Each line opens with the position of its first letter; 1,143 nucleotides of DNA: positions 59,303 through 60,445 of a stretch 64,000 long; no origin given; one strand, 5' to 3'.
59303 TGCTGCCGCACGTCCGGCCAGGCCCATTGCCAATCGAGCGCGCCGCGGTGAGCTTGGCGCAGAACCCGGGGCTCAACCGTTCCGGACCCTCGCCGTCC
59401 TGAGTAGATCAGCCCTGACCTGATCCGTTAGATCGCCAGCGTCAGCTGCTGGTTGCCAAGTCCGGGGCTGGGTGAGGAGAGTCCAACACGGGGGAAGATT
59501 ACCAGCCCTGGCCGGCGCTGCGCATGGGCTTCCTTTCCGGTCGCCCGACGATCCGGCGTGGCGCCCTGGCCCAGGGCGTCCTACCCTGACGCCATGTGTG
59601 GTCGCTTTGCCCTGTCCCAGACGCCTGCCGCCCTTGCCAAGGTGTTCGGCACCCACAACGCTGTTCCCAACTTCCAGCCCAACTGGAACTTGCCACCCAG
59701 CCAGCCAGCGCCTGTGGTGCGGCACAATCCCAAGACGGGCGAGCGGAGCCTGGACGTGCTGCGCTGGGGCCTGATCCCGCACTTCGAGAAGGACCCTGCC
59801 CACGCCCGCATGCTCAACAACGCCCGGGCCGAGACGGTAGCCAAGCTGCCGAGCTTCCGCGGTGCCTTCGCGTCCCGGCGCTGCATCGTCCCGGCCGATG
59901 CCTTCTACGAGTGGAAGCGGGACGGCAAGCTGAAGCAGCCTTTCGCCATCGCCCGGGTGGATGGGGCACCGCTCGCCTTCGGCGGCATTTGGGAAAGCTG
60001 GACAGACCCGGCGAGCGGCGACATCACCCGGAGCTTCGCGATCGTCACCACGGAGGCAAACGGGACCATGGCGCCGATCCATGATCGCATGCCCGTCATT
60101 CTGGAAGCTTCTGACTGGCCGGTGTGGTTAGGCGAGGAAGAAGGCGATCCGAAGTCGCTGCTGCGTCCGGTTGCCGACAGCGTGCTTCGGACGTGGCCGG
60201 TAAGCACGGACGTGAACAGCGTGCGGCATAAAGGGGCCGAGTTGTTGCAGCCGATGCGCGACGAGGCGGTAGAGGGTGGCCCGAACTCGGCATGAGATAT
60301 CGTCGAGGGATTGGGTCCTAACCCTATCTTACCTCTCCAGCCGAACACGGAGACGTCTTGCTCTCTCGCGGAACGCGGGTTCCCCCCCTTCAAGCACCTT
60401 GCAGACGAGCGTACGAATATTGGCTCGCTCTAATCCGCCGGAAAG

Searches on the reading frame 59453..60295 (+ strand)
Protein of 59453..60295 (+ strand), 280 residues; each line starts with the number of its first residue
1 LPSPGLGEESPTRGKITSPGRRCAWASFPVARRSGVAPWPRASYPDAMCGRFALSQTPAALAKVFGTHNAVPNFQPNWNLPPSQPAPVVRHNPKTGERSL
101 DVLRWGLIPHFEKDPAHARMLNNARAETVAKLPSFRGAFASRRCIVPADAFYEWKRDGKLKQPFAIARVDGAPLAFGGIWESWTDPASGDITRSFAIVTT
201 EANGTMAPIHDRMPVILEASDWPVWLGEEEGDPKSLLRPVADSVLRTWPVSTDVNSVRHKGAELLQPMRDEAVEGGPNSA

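Call 23: search_protein_families(library=pfam, proteins=[window:59453-60295:+], max_evalue=0.001)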
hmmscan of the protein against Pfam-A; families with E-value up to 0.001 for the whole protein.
window:59453-60295:+ (280 aa): 1 family
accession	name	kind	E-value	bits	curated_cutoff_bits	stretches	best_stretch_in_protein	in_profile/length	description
PF02586.19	SRAP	-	8.6e-70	235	27.1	1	48-257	1-214/214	SOS response associated peptidase (SRAP)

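Call 93: search_protein_families(library=padloc, proteins=[window:59453-60295:+], max_evalue=0.00001)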
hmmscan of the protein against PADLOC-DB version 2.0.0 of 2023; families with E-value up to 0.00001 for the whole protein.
window:59453-60295:+ (280 aa): 0 families
